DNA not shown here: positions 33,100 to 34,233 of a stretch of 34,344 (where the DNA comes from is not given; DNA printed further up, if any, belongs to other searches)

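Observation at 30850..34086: Composite tail fibre ending in an M14 carboxypeptidase-like domain with an altered zinc ligand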

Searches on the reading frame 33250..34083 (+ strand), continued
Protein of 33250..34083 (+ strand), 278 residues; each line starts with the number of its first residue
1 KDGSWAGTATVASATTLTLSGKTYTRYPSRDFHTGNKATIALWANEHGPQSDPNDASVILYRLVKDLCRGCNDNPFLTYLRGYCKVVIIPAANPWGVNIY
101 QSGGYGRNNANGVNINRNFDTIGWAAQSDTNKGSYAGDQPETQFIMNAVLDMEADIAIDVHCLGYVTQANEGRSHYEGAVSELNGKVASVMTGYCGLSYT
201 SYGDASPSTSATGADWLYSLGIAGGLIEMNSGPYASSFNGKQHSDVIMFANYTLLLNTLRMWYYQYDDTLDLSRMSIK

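Call 52: search_protein_families(library=phrogs, proteins=[L086:31-3795:+, L086:3831-8714:+, L086:8816-9799:+, L086:11973-12770:+, L003:1060-2751:+, L003:2754-4379:+, L003:4398-6347:+, L003:8408-10756:+, L003:10859-11551:+, L003:7620-8405:+], max_evalue=0.001)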
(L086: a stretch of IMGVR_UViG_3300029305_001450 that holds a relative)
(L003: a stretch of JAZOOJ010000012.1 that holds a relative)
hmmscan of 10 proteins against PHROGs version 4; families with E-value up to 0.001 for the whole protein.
L086:31-3795:+ (1255 aa): 1 family
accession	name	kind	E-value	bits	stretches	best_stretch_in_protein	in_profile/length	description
phrog_22978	-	unknown function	2.2e-175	586.6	1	147-1046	2305-3152/3513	-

L086:3831-8714:+ (1628 aa): 30 families (the best 25 are shown)
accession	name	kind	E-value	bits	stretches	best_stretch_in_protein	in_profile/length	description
phrog_32779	-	unknown function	4.5e-38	132.2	3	854-920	458-524/555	-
phrog_6320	-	tail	2.5e-29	103.6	2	234-370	133-272/745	tail fiber protein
phrog_5073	-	tail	1.1e-28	101.5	2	234-427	275-444/519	tail fiber protein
phrog_819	-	tail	6.7e-20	71.9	1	188-311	486-578/1024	tail protein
phrog_366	-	tail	3.2e-19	70.7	1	233-332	310-388/474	tail fiber protein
phrog_8745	-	tail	1e-18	67.1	2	233-474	1402-1631/1803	tail fiber protein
phrog_1806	-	tail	5.3e-16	59.7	3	667-790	117-239/276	collagen like minor tail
phrog_26246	-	tail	1.7e-13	51.5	1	230-358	102-222/329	tail protein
phrog_38806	-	unknown function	2.4e-13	51.1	1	229-314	61-152/285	-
phrog_17587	-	tail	7.5e-12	45.5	1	201-307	317-420/641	tail fiber protein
phrog_29268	-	unknown function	1.5e-09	37.6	1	200-345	369-511/653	-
phrog_3420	-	unknown function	2.5e-09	36.3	1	235-353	222-339/929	-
phrog_1658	-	unknown function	3.1e-08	34.7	1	251-333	44-128/239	-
phrog_10972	-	tail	6.6e-08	33.4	1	237-311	156-227/343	tail fiber protein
phrog_30509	-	tail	1.6e-07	31.7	1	207-301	21-114/254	collagen like minor tail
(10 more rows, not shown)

L086:8816-9799:+ (328 aa): 15 families
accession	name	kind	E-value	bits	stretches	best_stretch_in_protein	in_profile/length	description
phrog_15001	-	lysis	1.3e-27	97.9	1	4-246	15-245/367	endolysin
phrog_1493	-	lysis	3.3e-23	83.5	1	83-298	79-317/394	endolysin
phrog_2649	-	lysis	5.4e-20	73.3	1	211-291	163-240/261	endolysin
phrog_1224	-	head and packaging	1.2e-14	55.4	1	222-289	3-67/438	endolysin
phrog_17214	-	lysis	8.2e-12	46.4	1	223-292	245-318/322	endolysin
phrog_880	-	lysis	1.1e-11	45.8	1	21-288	189-433/435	endolysin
phrog_1512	-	lysis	7.1e-11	43.6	1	193-322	141-279/314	endolysin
phrog_5182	-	lysis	3e-09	37.9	1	26-304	36-205/321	endolysin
phrog_23452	-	unknown function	3.4e-07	31.5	1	222-286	54-121/135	-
phrog_7685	-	integration and excision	2.6e-06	28.2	1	239-287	2-50/240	integrase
phrog_2338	-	lysis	3.5e-06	27.6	1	82-213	67-190/346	endolysin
phrog_6219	-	lysis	3.4e-05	24.5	1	196-286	213-307/326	endolysin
phrog_1794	-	lysis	0.0003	21.3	1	77-213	93-205/336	amidase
phrog_6707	-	lysis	0.00045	20.2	1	227-294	183-250/311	endolysin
phrog_16428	-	lysis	0.00051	19.8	1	230-287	461-519/520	endolysin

L086:11973-12770:+ (266 aa): 1 family
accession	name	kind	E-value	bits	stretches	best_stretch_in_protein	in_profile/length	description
phrog_16490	-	unknown function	8.8e-65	220.2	1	29-265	18-281/286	-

L003:1060-2751:+ (564 aa): 2 families
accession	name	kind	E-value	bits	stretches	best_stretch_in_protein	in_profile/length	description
phrog_6782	-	tail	6.7e-06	25.7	1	344-503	485-661/696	tail fiber protein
phrog_23208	-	head and packaging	0.00021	20.5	1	337-462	539-671/840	virion structural protein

L003:2754-4379:+ (542 aa): 7 families
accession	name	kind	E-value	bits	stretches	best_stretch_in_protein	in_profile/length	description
phrog_3558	-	tail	5.7e-112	376.9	1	1-474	10-477/1047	tail protein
phrog_9886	-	unknown function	3.3e-43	148.6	1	6-423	4-408/940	-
phrog_12312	-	head and packaging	4.2e-16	59.4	1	162-417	144-402/784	virion structural protein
phrog_18110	-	unknown function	1e-12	48.4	1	369-518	349-501/567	-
phrog_1067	-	head and packaging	1.8e-11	44.2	1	156-449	150-378/991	minor head protein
phrog_4311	-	head and packaging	4.5e-08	33.1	1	195-431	183-417/651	minor head protein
phrog_1885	-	tail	0.00015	20.8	0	475-542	965-1032/1033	minor tail protein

L003:4398-6347:+ (650 aa): 5 families
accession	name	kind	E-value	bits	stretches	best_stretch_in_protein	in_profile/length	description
phrog_372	-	tail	4.1e-51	175.6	1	86-555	85-572/743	tail protein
phrog_18627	-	tail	2.9e-14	54.1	1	80-308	75-316/317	tail protein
phrog_1980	-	tail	1.9e-12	48.3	1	216-649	141-435/449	tail fiber protein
phrog_7121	-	tail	2.5e-12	46.7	1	432-606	727-870/927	tail fiber protein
phrog_1171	-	tail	4.7e-06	26.3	1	141-603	498-875/954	tail spike protein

L003:8408-10756:+ (783 aa): 1 family
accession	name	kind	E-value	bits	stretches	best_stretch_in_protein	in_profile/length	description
phrog_4722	-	other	1.1e-20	74.6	2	559-679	219-334/622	zinc carboxypeptidase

L003:10859-11551:+ (231 aa): 6 families
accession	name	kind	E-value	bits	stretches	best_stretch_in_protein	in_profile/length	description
phrog_435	-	lysis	9.3e-53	181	1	2-224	110-336/556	endolysin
phrog_2742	-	lysis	3.9e-26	93.2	1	5-213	2-214/318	endolysin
phrog_489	-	lysis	2.4e-13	50.7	1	2-212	162-388/459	endolysin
phrog_12727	-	lysis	2.1e-12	48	1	4-183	162-345/393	endolysin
phrog_17214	-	lysis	4.2e-10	40.8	1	5-165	2-178/322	endolysin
phrog_15001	-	lysis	0.00016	21.9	1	189-229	207-248/367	endolysin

L003:7620-8405:+ (262 aa): 0 families

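Call 53: search_dna_similar(query=window:33343-34083:+, collection=phages, mode=protein, max_evalue=0.01, max_rows=30)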
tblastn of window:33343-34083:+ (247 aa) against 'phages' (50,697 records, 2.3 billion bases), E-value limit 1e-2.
No match.

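Call 60: search_protein_families(library=pfam, proteins=[L086:3831-8714:+, L003:8408-10756:+], max_evalue=0.01)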
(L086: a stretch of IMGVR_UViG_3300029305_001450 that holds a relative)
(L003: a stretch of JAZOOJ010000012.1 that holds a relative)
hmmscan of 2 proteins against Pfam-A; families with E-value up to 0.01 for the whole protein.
L086:3831-8714:+ (1628 aa): 2 families
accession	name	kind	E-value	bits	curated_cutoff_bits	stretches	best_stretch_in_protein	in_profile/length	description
PF01391.23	Collagen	-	1.5e-16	60.3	27.2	4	679-727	7-55/60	Collagen triple helix repeat (20 copies)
PF00246.29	Peptidase_M14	-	2.7e-05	24.4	21.6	1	1415-1510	68-181/286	Zinc carboxypeptidase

L003:8408-10756:+ (783 aa): 1 family
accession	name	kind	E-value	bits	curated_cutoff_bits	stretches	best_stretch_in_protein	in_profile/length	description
PF00246.29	Peptidase_M14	-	1.6e-12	48.1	21.6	1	531-671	41-187/286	Zinc carboxypeptidase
